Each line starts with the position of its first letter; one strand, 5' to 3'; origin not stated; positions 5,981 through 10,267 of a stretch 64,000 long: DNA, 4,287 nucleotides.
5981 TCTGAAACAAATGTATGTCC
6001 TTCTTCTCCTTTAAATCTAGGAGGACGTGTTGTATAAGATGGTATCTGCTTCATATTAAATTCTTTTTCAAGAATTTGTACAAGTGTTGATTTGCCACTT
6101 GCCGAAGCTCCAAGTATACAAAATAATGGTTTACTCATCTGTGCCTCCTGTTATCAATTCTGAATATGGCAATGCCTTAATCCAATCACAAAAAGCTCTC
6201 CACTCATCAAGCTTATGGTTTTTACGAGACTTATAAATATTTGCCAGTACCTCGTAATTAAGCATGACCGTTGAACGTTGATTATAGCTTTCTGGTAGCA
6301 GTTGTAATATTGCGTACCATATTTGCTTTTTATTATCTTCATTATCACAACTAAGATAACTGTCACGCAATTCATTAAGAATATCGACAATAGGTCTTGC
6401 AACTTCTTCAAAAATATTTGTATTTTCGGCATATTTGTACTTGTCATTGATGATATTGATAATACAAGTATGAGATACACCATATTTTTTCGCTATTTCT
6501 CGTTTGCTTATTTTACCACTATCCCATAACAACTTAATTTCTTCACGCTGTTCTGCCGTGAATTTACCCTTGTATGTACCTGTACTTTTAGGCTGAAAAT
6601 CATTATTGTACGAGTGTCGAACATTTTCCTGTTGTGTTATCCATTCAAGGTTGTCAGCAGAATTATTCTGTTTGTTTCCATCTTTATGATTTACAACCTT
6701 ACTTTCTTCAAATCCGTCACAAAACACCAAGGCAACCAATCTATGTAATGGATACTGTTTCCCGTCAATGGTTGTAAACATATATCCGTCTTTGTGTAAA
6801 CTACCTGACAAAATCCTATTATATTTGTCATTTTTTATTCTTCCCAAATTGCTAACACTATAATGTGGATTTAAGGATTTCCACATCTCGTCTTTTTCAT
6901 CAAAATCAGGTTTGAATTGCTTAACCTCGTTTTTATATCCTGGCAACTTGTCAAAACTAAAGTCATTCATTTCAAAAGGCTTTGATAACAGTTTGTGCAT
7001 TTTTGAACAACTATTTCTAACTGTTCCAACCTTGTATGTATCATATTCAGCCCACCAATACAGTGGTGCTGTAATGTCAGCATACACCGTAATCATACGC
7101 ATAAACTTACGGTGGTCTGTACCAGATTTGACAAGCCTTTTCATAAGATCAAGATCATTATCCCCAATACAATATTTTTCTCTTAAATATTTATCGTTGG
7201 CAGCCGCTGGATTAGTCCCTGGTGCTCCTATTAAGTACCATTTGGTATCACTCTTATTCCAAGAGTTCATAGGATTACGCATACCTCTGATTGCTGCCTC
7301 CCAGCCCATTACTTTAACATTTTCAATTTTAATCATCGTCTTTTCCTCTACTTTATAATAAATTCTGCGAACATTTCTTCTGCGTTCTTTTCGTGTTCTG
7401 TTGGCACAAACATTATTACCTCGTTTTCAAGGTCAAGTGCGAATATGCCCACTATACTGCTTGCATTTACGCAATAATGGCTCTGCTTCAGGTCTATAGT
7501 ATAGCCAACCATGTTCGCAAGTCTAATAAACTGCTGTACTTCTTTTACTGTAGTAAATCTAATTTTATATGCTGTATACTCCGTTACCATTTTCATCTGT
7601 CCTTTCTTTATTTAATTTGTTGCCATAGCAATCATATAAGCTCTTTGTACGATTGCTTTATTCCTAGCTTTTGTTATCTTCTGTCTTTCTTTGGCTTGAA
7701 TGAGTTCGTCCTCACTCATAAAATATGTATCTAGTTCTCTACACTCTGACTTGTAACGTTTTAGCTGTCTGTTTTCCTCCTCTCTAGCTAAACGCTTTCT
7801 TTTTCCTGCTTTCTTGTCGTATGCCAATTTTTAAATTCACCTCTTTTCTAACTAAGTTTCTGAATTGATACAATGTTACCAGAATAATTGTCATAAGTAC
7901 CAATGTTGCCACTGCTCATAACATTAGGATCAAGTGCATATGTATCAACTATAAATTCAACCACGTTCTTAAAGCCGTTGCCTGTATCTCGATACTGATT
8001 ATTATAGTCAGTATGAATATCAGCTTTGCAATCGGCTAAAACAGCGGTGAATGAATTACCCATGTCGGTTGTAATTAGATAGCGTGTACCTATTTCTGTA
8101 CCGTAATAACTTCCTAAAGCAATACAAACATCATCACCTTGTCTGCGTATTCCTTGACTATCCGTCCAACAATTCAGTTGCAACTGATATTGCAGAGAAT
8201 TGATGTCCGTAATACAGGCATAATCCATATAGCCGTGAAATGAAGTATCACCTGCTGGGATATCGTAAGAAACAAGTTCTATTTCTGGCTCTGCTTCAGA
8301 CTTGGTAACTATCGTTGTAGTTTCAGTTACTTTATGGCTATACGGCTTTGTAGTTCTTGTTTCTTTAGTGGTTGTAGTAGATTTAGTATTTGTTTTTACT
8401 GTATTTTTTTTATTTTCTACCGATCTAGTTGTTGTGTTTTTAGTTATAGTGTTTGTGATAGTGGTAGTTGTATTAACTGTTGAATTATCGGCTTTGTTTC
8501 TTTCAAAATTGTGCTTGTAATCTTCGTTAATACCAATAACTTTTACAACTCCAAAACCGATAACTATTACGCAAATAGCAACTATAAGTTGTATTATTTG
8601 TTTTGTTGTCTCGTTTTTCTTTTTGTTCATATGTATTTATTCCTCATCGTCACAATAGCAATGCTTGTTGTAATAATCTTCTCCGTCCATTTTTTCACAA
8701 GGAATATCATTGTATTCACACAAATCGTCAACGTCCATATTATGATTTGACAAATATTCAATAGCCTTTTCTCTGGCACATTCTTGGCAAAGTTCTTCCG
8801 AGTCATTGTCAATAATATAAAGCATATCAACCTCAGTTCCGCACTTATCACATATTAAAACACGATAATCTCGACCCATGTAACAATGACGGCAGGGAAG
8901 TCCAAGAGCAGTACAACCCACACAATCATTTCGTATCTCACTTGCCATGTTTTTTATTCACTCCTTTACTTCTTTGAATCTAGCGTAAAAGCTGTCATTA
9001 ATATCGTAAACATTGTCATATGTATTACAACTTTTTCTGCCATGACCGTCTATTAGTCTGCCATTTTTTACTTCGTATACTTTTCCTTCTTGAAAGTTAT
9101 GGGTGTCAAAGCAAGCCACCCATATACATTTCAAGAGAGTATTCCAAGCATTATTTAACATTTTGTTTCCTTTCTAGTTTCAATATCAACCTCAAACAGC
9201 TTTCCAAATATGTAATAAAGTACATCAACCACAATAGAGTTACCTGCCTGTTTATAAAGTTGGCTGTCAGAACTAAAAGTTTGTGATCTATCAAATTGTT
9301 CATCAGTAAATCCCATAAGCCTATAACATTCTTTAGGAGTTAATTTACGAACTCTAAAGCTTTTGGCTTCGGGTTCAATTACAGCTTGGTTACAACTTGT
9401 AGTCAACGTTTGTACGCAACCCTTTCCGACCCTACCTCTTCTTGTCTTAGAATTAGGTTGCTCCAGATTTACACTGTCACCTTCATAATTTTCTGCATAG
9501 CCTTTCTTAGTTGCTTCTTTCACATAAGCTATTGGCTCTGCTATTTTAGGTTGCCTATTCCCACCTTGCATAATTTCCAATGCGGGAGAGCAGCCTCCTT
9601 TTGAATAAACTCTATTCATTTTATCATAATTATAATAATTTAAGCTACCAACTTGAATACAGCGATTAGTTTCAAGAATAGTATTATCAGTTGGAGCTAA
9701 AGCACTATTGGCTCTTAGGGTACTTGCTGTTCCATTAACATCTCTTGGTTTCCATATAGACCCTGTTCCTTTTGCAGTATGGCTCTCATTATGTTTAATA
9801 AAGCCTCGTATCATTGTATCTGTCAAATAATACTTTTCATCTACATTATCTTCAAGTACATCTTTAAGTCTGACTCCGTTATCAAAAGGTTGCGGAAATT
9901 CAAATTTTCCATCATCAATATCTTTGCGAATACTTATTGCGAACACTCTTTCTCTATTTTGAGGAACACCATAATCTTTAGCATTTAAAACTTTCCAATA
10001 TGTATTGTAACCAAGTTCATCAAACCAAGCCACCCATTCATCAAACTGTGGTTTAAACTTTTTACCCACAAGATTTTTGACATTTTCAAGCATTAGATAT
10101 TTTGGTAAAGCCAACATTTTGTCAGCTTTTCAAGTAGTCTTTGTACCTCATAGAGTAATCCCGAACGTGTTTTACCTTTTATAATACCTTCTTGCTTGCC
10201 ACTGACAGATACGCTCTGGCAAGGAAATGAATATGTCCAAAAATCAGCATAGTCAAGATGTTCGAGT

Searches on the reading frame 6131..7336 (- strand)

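Call 30: search_protein_families(library=phrogs, proteins=[window:6131-7336:-], max_evalue=0.00001)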
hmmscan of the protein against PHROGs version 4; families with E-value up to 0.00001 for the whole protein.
window:6131-7336:- (401 aa): 8 families
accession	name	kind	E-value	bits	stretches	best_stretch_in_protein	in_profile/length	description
phrog_6721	-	unknown function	6.1e-72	242.8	2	1-132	7-118/218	-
phrog_59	-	DNA, RNA and nucleotide metabolism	2.3e-46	160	1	86-366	81-312/423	HNH endonuclease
phrog_959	-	DNA, RNA and nucleotide metabolism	1.4e-31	110.1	1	148-267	4-130/138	HNH endonuclease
phrog_1492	-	DNA, RNA and nucleotide metabolism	1.1e-15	58.7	1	156-243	54-160/414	HNH endonuclease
phrog_99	-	DNA, RNA and nucleotide metabolism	2.7e-15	57.9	1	106-245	68-208/383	HNH endonuclease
phrog_37683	-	unknown function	1.1e-13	51.9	1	153-282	116-248/279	-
phrog_826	-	DNA, RNA and nucleotide metabolism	1.7e-08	35.4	1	177-250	89-166/281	HNH endonuclease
phrog_7545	-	DNA, RNA and nucleotide metabolism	4e-08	34.6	0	181-241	64-133/160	HNH endonuclease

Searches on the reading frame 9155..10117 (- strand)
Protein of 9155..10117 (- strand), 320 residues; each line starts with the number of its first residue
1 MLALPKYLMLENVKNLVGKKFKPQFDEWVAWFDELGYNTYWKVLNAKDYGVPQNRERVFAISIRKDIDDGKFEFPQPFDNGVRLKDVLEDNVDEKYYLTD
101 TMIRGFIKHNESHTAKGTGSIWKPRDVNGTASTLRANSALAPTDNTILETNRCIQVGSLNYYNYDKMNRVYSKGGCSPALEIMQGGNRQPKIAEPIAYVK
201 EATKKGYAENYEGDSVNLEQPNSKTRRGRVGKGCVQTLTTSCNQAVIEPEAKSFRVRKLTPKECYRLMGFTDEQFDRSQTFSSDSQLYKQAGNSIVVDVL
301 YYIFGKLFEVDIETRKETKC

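Call 30: search_protein_families(library=phrogs, proteins=[window:9155-10117:-], max_evalue=0.00001)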
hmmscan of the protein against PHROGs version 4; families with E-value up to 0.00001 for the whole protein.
window:9155-10117:- (320 aa): 8 families
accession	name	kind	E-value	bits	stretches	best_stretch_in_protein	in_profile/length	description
phrog_116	-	other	5.4e-48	164.9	1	5-315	314-497/779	DNA methyltransferase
phrog_16427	-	other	3.9e-41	142.3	1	197-307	61-168/235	DNA methyltransferase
phrog_8411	-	unknown function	5.4e-29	102.4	1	199-294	111-206/206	-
phrog_26324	-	other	2.2e-20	74.6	1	145-307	55-203/210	DNA methyltransferase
phrog_17284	-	unknown function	4.5e-20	73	1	240-308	138-211/245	-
phrog_363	-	other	1.2e-13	51.9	1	5-75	157-227/327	DNA methyltransferase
phrog_16528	-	other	5.3e-12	46.8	1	221-317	148-227/236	DNA methyltransferase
phrog_36001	-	unknown function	2.8e-09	36.8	1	4-69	502-567/715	-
